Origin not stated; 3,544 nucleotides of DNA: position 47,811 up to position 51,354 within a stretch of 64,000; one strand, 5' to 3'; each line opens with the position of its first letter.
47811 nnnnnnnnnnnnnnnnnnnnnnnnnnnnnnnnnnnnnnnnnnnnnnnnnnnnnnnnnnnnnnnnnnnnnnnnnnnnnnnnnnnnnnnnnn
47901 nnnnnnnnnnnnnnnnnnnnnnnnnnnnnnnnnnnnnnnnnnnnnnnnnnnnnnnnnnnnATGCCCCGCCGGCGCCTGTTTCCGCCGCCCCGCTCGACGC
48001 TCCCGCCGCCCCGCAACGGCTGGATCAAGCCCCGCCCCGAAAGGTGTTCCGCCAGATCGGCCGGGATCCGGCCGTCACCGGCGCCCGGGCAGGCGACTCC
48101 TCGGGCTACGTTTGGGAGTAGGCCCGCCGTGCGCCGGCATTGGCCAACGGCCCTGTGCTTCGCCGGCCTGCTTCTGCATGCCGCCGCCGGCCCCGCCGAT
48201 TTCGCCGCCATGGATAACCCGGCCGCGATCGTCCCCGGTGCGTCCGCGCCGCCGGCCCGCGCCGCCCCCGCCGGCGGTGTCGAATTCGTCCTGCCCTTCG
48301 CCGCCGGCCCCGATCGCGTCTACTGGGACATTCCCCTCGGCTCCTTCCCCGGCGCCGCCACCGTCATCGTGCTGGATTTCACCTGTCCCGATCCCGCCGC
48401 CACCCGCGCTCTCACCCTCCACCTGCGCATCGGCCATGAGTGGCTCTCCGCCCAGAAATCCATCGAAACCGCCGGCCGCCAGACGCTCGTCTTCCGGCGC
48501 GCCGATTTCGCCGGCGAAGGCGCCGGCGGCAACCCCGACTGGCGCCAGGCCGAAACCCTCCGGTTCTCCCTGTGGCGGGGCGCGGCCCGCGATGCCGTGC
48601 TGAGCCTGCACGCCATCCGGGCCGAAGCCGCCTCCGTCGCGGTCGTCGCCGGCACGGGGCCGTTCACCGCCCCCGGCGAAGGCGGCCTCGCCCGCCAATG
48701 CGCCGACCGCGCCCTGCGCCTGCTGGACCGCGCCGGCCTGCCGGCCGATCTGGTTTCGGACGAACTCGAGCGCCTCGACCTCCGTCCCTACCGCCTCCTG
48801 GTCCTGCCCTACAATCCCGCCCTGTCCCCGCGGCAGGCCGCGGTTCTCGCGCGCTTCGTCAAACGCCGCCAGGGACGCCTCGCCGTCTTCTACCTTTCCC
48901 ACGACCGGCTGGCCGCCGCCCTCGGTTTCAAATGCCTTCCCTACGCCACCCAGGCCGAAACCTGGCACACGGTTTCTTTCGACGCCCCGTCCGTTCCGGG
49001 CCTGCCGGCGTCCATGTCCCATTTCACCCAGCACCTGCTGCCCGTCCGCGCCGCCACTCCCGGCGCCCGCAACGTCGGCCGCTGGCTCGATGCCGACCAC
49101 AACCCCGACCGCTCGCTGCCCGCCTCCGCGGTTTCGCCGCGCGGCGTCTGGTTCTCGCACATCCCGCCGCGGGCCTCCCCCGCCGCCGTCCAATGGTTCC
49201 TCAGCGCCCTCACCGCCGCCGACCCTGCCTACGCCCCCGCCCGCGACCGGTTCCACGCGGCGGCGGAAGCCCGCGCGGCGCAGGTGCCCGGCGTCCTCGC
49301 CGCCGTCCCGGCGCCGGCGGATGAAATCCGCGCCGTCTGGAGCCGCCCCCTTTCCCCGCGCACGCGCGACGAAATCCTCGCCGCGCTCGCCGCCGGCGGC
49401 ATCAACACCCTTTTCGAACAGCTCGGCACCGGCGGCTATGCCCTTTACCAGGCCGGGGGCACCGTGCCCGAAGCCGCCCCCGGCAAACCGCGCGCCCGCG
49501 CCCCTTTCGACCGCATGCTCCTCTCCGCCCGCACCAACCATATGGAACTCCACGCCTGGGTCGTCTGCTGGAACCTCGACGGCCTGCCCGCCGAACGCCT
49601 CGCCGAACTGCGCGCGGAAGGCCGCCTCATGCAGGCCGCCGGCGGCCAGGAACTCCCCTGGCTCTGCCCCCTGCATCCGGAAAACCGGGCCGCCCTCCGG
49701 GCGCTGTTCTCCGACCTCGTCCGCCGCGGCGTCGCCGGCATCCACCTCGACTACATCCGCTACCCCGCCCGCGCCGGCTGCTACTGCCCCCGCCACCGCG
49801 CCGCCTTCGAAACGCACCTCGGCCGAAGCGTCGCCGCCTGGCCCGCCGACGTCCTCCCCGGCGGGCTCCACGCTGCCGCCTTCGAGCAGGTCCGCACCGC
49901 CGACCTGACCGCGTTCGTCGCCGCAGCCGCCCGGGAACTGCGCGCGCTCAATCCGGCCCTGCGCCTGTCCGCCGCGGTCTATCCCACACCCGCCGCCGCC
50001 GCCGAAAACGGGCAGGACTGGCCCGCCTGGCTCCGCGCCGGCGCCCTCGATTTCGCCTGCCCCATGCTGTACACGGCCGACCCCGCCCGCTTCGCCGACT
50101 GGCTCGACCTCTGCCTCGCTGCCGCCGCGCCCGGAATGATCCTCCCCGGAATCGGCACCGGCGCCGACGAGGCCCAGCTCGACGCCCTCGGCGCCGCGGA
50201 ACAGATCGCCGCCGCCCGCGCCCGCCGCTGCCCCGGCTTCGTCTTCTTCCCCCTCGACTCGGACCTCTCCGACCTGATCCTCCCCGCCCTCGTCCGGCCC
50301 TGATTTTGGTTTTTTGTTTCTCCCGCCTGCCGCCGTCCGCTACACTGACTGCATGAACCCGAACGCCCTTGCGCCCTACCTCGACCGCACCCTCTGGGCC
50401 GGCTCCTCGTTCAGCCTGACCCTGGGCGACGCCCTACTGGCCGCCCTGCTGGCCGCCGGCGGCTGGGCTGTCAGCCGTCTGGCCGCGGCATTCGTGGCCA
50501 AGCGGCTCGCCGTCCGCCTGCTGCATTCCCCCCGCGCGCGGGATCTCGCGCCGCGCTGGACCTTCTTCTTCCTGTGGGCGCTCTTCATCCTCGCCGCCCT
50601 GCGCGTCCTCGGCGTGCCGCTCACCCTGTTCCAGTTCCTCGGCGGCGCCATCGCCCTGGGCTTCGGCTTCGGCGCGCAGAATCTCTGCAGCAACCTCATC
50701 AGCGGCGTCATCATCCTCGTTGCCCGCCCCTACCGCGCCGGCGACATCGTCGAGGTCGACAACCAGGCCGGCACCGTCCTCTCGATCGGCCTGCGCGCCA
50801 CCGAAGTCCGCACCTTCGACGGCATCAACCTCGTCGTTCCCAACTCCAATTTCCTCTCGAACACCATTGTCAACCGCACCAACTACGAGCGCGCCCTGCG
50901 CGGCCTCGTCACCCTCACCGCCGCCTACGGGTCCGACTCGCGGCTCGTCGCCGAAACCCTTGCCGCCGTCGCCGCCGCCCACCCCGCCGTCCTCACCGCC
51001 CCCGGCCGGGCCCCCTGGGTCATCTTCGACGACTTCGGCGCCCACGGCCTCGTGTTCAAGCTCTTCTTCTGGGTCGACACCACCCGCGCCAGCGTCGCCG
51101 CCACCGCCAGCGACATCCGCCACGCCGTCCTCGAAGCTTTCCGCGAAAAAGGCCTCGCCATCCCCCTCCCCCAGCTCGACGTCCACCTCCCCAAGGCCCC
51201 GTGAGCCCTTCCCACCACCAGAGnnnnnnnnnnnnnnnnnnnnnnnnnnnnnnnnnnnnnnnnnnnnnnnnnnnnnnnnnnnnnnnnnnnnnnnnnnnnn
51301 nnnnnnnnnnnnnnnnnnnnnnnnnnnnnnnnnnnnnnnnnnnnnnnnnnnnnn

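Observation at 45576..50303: Divergent regulatory/accessory module: receiver - KaiC-like ATPase - ExeA-like AAA ATPase - small TM protein - secreted GHL10 hydrolase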

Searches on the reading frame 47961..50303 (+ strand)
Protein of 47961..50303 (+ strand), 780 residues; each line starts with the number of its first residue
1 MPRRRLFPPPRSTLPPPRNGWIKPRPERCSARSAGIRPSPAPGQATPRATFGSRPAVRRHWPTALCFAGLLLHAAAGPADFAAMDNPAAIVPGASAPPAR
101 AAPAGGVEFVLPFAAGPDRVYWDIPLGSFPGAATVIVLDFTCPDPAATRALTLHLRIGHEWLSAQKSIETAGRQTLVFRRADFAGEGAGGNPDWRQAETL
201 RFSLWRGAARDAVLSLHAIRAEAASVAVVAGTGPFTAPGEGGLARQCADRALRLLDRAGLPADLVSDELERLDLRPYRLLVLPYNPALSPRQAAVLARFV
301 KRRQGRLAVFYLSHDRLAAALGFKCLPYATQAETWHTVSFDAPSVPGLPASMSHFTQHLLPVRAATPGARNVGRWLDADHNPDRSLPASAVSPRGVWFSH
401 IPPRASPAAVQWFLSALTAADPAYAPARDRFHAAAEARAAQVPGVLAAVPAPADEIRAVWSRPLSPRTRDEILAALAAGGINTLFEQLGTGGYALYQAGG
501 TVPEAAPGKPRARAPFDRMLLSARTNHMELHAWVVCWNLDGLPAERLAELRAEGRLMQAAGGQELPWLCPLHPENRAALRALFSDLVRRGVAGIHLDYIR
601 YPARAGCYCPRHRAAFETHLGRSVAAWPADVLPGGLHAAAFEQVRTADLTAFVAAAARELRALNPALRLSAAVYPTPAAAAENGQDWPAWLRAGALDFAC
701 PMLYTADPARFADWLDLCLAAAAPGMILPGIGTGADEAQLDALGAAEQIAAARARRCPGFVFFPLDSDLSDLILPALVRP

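Call 3: search_protein_families(library=pfam, proteins=[window:47961-50303:+], max_evalue=0.01)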
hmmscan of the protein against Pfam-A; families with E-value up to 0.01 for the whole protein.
window:47961-50303:+ (780 aa): 2 families
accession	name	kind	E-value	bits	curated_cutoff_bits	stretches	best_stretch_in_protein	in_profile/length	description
PF02638.21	GHL10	-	6.3e-14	52.2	27.9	1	467-716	19-273/311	Glycosyl hydrolase-like 10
PF13200.12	DUF4015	-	0.00015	21.4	27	1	561-705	108-227/313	Putative glycosyl hydrolase domain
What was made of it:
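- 48129..50303 (+): Secreted GHL10 glycoside-hydrolase-like protein, 724 aa. Signal peptide, beta-sandwich (about 50-175), alpha/beta domain (about 185-345), helical linker, then TIM barrel (about 400-724). PF02638, 52 bits (call 3).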

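Call 5: search_protein_families(library=ncbifam, proteins=[window:47961-50303:+], max_evalue=0.01)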
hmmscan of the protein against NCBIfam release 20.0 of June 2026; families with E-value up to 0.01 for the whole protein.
window:47961-50303:+ (780 aa): 0 families

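Call 40: find_homologous_proteins(query=window:48129-50300:+, max_evalue=0.001)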
Query window:48129-50300:+ (724 aa): 33 proteins with E <= 0.001 among 8000 candidates.
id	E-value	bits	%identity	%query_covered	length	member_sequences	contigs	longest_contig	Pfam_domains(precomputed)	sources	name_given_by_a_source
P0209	0.0e+0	1615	100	100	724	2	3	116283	PF02638.22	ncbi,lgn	-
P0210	0.0e+0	1088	70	100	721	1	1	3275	PF02638.22,PF13200.13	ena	-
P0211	3.4e-281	953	80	77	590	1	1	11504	PF02638.22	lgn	-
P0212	1.1e-243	829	58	100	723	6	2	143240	PF02638.22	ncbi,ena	-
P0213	6.8e-231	787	58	96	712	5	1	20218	PF02638.22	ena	-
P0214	9.6e-230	783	57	96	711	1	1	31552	PF02638.22,PF13200.13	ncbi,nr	ncbi:MAG: hypothetical protein EOM72_05665 [Opitutae bacterium]|nr:hypothetical protein [Opitutae ba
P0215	1.7e-227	776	55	97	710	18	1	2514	PF02638.22,PF13200.13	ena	-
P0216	5.1e-227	774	56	95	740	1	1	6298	PF02638.22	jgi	jgi:uncharacterized lipoprotein YddW (UPF0748 family)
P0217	6.0e-223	761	54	96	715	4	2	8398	PF02638.22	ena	-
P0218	7.5e-222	757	53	98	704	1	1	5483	PF02638.22,PF13200.13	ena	-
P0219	9.0e-222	757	54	100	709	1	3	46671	PF02638.22,PF13200.13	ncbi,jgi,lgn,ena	jgi:hypothetical protein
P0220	6.8e-221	754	54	98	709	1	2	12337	PF02638.22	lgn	-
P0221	5.2e-219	748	55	98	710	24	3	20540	PF02638.22,PF13200.13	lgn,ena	-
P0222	1.1e-218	746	55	95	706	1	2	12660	PF02638.22,PF13200.13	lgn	-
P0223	6.3e-218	744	54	99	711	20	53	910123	PF02638.22,PF13200.13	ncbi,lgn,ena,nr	ncbi:MAG TPA: family 10 glycosylhydrolase [Kiritimatiellia bacterium]|nr:family 10 glycosylhydrolase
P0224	6.9e-218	744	54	99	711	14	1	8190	PF02638.22,PF13200.13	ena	-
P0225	7.4e-215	734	53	91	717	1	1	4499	PF02638.22,PF13200.13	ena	-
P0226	9.1e-215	733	50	100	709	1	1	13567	PF02638.22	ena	-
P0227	2.0e-213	729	53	96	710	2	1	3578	PF02638.22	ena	-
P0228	1.0e-212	727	51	96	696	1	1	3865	PF02638.22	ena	-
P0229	8.2e-212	724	52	96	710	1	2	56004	PF02638.22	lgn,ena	-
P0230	2.8e-210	719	52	96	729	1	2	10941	PF02638.22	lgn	-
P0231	1.5e-207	710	51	96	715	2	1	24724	PF02638.22,PF13200.13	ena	-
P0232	3.1e-205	702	51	94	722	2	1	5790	PF02638.22,PF13200.13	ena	-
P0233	1.9e-200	686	50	100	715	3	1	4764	PF02638.22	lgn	-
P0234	7.2e-199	681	61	77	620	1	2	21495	PF02638.22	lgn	-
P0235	4.3e-197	675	61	76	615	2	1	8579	PF02638.22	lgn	-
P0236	1.4e-195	670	50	97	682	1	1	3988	PF02638.22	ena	-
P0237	1.1e-194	667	47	96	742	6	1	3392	PF02638.22,PF13200.13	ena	-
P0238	3.9e-157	543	44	94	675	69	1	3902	PF02638.22,PF13200.13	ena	-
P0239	3.2e-92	328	40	46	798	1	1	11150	PF02638.22,PF13200.13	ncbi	-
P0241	7.0e-67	245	27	96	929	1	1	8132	PF02638.22,PF13200.13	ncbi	-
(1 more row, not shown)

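Call 52: predict_structure(alignment_id=A2)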
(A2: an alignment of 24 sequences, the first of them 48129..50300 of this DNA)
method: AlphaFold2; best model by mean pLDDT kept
length: 724 residues; sequences in the alignment: 24
mean_pLDDT: 88.7   pTM: 0.89
mean pLDDT of the five models: 88.7, 87.6, 87.1, 86.0, 85.3
residues with pLDDT >= 90: 513; 70-90: 150; 50-70: 36; < 50: 25
segments of 3 or more residues with pLDDT < 50: 15-21, 442-458
pLDDT, mean of each block of 10 residues (from residue 1): 54 45 62 94 92 95 95 88 94 95 92 90 89 75 95 95 92 83 87 95 92 91 93 92 95 96 96 86 94 94 95 95 82 97 96 97 97 95 94 94 90 92 96 75 43 45 92 94 80 90 89 91 91 94 73 90 94 90 91 94 97 92 84 95 94 93 92 93 92 97 95 93 74
secondary structure, 60 per line:
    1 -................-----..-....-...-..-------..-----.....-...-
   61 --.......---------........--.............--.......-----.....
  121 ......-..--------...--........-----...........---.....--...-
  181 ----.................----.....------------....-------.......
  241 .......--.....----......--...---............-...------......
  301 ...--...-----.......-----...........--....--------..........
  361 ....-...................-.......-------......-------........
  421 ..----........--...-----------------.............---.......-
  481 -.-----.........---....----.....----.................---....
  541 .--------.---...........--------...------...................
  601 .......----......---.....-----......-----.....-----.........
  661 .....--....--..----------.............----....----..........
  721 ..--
elements in order (helices of 4 or more, strands of 3 or more residues): H2-17 H26-29 E51-55 E63-69 E79-86 E92-101 E104-110 E116-123 E143-150 E156-166 E170-174 H185-201 E206-210 E223-226 H234-247 E250-254 H259-264 E267-269 E273-284 E295-303 E306-308 E314-320 E326-336 E339-342 H351-364 H366-384 H386-392 E400-405 H413-422 E427-434 H457-469 E473-479 H488-496 E500-503 E508-512 H517-533 E537-541 H554-564 H582-607 E612-617 H621-625 H631-636 E642-646 H652-665 H686-698 E703-706 H711-722
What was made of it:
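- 48129..50303 (+): AF2 pLDDT 88.7, pTM 0.89 (call 52).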

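Call 56: fold_search(model_id=the predicted structure, library=pdb)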
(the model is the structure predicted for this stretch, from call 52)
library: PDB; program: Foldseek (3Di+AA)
matches with E <= 10: 1827; with E <= 0.001: 397
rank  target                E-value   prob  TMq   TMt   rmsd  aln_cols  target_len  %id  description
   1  5oq3                  1.7e-13  1.00  0.34  0.65   5.0       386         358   18  High resolution structure of the functional region of Cwp19 from Clostridium difficile (released 2017-11-01)
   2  5oq2_A                2.2e-13  1.00  0.34  0.64   5.2       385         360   17  Se-SAD structure of the functional region of Cwp19 from Clostridium difficile (released 2017-11-01)
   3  5oq2_B                9.5e-13  1.00  0.33  0.63   5.1       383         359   17  Se-SAD structure of the functional region of Cwp19 from Clostridium difficile (released 2017-11-01)
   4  4p7o_B                5.1e-11  1.00  0.33  0.65   5.7       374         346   14  Structure of Escherichia coli PgaB C-terminal domain, P1 crystal form (released 2014-07-02)
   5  4f9d_A                1.5e-10  1.00  0.31  0.38   6.5       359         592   13  Structure of Escherichia coli PgaB 42-655 in complex with nickel (released 2012-07-25)
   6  5z6p_B                2.6e-10  1.00  0.33  0.36  17.4       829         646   11  The crystal structure of an agarase, AgWH50C (released 2019-01-02)
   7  4p7o_A                2.9e-10  1.00  0.35  0.68   5.3       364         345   14  Structure of Escherichia coli PgaB C-terminal domain, P1 crystal form (released 2014-07-02)
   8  5z6p_A                5.7e-10  1.00  0.34  0.35  18.6       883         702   12  The crystal structure of an agarase, AgWH50C (released 2019-01-02)
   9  4p7l                  1.0e-09  1.00  0.35  0.65   5.6       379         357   15  Structure of Escherichia coli PgaB C-terminal domain, P212121 crystal form (released 2014-07-02)
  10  6s04_B                1.0e-09  1.00  0.27  0.38   8.1       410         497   14  Crystal structure of an inverting family GH156 exosialidase from uncultured bacterium pG7 in complex with N-glycolylne (released 2019-11-06)
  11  4f9j_A                1.2e-09  1.00  0.32  0.38   6.5       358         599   13  Structure of Escherichia coli PgaB 42-655 in complex with iron (released 2012-07-25)
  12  1kwg                  1.5e-09  1.00  0.33  0.37   5.1       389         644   15  Crystal structure of Thermus thermophilus A4 beta-galactosidase (released 2002-09-18)
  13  4bq5_A                2.0e-09  1.00  0.37  0.36  17.9       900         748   10  Structural analysis of an exo-beta-agarase (released 2013-08-14)
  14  5xb7_C                3.3e-09  1.00  0.33  0.35   5.1       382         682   14  GH42 alpha-L-arabinopyranosidase from Bifidobacterium animalis subsp. lactis Bl-04 (released 2017-11-01)
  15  6y2k                  3.7e-09  1.00  0.33  0.36   4.7       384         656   14  Crystal structure of beta-galactosidase from the psychrophilic Marinomonas ef1 (released 2020-05-20)
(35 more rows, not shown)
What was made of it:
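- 48129..50303 (+): Foldseek: Cwp19 at 1.7e-13 and PgaB C-terminal domain at 5e-11 (call 56).
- On GHL10 (PF02638; Cwp19/DigH family): Foldseek hit to Cwp19 at E 1.7e-13, TM(target) 0.65 (call 56).
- GHL10 fold (calls 52, 56).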

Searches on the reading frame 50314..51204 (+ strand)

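Call 3: search_protein_families(library=pfam, proteins=[window:50314-51204:+], max_evalue=0.01)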
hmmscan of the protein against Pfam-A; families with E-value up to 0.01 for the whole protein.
window:50314-51204:+ (296 aa): 3 families
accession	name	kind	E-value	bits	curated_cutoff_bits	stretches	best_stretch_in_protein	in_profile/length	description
PF00924.24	MS_channel_2nd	-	2.1e-21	76.2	20.2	1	123-189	1-67/68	Mechanosensitive ion channel, beta-domain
PF21082.3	MS_channel_3rd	-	6.9e-09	36.5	21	1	200-283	4-88/88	Mechanosensitive ion channel MscS, C-terminal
PF21088.3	MS_channel_1st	-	0.0069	16.8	23.1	1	84-122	4-42/42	Mechanosensitive ion channel, transmembrane helices 2/3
